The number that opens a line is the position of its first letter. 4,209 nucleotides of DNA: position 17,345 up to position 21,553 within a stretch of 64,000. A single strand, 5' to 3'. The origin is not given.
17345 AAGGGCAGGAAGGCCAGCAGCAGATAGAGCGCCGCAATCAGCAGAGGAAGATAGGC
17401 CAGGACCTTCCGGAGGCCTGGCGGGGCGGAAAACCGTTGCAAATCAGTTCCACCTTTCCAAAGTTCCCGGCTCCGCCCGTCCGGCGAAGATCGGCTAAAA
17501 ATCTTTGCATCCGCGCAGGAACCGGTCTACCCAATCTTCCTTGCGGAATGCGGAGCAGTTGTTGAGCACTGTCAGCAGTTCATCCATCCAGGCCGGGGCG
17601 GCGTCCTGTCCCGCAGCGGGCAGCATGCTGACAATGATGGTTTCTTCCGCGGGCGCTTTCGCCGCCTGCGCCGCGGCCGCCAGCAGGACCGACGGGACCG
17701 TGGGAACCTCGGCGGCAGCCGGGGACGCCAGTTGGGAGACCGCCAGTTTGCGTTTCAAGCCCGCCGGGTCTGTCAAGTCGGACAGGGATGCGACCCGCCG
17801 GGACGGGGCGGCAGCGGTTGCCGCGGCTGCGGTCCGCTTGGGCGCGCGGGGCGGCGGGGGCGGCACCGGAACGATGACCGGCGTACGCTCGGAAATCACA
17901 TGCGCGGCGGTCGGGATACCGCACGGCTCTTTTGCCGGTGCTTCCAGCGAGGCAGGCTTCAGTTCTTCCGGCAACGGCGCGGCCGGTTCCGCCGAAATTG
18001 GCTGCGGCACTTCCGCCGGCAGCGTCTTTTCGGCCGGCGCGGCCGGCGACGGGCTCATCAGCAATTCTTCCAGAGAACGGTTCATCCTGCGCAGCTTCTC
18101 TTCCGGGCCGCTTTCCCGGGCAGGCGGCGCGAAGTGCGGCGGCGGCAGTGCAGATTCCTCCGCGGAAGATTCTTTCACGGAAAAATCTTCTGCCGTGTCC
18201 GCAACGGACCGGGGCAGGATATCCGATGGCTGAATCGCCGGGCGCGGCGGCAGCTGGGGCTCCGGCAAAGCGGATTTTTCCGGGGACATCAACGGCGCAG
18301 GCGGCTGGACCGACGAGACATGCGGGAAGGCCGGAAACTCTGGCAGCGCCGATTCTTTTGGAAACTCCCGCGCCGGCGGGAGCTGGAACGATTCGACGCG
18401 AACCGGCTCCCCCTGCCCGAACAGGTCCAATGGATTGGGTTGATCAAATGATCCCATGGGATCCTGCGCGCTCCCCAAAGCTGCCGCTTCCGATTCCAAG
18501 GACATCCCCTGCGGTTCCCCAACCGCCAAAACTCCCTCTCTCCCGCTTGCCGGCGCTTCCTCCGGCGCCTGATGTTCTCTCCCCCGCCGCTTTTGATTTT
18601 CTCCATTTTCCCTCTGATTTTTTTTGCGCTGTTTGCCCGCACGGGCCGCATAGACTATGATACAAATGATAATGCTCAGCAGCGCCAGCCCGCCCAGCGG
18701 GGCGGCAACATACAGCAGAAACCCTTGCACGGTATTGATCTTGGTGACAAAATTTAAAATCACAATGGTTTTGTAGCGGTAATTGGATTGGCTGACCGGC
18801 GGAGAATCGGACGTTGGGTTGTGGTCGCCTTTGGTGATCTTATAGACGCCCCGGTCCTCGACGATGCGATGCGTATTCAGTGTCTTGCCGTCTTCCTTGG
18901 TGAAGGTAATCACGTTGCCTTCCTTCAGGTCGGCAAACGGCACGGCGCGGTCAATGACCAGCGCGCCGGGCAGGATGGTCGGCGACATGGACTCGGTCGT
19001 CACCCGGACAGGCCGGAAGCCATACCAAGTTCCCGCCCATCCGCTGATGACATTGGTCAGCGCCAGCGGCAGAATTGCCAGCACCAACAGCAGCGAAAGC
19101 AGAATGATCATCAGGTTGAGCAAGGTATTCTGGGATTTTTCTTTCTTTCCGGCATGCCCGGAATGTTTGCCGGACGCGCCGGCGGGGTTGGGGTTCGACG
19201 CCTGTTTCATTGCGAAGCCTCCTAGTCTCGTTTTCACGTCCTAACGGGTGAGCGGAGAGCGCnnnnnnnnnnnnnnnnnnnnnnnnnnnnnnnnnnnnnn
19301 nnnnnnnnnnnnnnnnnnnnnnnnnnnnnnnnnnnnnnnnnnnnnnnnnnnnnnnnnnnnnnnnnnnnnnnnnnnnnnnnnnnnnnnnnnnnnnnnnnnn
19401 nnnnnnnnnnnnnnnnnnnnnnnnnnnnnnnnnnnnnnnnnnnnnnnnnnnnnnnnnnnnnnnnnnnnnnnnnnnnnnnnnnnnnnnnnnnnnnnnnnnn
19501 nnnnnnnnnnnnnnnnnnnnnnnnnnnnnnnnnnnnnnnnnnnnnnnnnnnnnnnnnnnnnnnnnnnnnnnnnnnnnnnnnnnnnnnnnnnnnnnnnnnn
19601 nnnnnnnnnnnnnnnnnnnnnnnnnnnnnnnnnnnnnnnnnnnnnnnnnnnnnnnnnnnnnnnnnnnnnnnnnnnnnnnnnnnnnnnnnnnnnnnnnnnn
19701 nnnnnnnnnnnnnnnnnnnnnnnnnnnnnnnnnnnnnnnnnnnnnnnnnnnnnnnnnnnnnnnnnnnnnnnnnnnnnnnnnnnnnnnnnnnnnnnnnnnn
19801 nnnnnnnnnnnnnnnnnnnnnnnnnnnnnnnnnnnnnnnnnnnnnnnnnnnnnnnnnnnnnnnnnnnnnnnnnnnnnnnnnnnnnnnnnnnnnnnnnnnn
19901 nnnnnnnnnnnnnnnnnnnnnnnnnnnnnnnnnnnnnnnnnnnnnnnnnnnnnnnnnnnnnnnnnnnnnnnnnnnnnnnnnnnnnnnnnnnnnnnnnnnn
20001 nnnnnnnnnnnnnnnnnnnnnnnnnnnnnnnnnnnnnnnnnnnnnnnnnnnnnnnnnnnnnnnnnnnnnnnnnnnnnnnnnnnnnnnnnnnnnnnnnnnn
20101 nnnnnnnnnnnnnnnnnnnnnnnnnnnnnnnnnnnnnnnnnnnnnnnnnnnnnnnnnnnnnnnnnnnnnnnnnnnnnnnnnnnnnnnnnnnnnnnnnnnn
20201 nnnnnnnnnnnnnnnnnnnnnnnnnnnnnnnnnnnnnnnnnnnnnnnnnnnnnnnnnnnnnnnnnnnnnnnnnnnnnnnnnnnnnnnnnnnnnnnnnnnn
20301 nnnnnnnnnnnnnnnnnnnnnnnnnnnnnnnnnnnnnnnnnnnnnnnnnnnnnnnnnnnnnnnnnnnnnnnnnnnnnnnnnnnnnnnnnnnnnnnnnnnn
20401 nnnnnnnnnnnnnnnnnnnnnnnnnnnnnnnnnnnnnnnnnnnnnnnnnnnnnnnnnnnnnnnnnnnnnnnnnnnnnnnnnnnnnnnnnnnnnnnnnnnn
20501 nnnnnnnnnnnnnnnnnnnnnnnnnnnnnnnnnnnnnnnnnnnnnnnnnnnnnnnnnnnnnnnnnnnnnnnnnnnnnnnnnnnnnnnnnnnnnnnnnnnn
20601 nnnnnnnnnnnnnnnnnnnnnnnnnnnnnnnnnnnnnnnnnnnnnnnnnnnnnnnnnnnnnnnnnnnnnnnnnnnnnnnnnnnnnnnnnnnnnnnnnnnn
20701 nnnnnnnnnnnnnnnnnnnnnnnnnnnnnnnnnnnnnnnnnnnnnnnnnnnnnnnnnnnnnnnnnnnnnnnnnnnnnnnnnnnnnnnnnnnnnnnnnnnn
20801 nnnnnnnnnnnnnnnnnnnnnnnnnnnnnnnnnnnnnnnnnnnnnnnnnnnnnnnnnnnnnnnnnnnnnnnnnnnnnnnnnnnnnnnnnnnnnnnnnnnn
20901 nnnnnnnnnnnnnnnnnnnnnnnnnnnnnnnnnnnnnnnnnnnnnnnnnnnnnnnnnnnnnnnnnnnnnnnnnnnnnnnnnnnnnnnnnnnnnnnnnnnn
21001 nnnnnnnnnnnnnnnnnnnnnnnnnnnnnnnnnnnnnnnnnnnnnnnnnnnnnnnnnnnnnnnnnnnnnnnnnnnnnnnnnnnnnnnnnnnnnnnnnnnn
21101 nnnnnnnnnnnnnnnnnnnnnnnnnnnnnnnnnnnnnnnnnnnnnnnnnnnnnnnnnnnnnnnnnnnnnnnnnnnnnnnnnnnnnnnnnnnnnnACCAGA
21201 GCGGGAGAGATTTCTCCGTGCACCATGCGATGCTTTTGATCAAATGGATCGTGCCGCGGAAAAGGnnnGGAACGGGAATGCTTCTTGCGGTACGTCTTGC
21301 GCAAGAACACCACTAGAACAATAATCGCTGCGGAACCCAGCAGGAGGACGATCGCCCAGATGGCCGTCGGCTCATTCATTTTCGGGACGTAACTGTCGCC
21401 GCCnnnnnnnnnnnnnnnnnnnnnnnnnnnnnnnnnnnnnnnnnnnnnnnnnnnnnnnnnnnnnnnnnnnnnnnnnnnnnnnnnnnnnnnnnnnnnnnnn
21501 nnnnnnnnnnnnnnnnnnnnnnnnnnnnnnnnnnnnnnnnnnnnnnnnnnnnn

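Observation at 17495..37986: Surface-display module: consensus promoter, extended class B sortase, 4,930-aa thioester/DUF11 mega-adhesin, orphan SBP, SipW-type signal peptidase, all co-directional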

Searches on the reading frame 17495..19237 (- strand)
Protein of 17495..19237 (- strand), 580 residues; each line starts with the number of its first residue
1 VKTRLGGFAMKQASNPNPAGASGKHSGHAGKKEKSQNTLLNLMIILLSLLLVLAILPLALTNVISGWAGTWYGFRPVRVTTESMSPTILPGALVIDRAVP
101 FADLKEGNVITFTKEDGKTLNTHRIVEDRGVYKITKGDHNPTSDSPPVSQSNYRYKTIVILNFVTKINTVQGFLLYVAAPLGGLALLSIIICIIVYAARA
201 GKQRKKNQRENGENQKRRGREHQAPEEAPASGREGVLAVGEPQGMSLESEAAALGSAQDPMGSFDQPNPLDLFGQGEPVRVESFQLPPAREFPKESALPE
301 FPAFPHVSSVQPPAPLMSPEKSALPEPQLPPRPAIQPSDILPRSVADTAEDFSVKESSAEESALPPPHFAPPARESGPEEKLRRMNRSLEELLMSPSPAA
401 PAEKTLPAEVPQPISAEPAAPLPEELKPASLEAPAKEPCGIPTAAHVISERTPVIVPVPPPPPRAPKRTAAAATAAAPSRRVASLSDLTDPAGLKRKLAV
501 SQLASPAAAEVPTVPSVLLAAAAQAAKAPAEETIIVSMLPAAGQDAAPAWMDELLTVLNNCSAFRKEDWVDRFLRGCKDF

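Call 9: search_protein_families(library=pfam, proteins=[window:17495-19237:-], max_evalue=0.01)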
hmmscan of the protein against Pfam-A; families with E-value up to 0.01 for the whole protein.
window:17495-19237:- (580 aa): 2 families
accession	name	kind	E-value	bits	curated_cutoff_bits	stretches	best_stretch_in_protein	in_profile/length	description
PF15102.11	TMEM154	-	0.0032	17.7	30.3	0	171-215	61-104/153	TMEM154 protein family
PF10502.14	Peptidase_S26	-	0.0052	17.2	22.9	1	67-118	16-69/168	Signal peptidase, peptidase S26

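Call 10: search_protein_families(library=ncbifam, proteins=[window:17495-19237:-], max_evalue=0.1)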
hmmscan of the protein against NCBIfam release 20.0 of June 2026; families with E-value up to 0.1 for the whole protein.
window:17495-19237:- (580 aa): 4 families
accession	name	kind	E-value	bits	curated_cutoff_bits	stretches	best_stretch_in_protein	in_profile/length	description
TIGR02228.1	sigpep_I_arch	equivalog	8.6e-19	67.9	51.85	1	34-164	2-129/158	signal peptidase I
NF046067.1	SigPepSipWBacil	equivalog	4e-14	52.6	190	1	42-216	8-187/189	signal peptidase I SipW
TIGR02227.1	sigpep_I_bact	equivalog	0.00016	21.6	47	1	70-126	16-75/162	signal peptidase I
NF045849.1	ICE_MMCAP2_0565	equivalog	0.00018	21.1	40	0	179-214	15-51/80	Mbov_0395 family pilin-like conjugal transfer protein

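Call 19: find_homologous_proteins(query=window:17495-19210:-, max_evalue=0.00001)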
Query window:17495-19210:- (571 aa): 1 proteins with E <= 0.00001 among 8000 candidates.
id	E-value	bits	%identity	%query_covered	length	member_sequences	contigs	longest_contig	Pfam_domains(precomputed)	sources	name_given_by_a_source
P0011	0.0e+0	1242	100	100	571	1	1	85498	-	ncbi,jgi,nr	ncbi:MAG: signal peptidase I [Oscillospiraceae bacterium]|jgi:signal peptidase|nr:signal peptidase I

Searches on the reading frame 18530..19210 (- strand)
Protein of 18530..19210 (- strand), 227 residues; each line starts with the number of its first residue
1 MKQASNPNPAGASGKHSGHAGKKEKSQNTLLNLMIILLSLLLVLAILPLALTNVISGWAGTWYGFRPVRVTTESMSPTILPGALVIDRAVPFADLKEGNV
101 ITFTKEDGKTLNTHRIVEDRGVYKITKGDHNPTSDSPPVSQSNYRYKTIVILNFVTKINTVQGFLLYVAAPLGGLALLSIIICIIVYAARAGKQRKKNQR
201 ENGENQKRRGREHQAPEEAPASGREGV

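Call 70: search_solved_structures(query=window:18530-19210:-, max_evalue=1, show_alignments=1)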
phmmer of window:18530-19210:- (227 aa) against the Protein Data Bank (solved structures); distinct sequences matched with E-value up to 1: 1.
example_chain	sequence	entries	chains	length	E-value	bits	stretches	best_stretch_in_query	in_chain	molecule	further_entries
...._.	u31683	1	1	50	0.78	12.4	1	162-201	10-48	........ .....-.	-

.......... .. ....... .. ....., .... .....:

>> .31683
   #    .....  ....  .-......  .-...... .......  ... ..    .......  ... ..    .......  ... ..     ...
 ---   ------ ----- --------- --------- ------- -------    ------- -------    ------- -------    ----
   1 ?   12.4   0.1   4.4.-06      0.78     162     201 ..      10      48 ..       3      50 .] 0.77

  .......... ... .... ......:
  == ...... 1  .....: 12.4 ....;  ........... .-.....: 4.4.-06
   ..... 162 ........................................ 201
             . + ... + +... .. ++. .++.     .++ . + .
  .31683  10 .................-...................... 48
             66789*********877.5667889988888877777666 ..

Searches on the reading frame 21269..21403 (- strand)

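Call 45: search_protein_families(library=ncbifam, proteins=[window:21269-21403:-], max_evalue=10)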
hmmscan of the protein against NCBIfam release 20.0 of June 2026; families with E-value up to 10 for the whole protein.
seq(45 aa): 2 families
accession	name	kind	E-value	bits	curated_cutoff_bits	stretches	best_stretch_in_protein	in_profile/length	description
TIGR01478.1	STEVOR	paralog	0.075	12.2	166.65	1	11-41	267-296/308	STEVOR family variant surface protein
NF033507.3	Loki-CTERM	subfamily_domain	1.3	9.4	19.9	1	18-38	6-26/27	Loki-CTERM sorting domain-containing protein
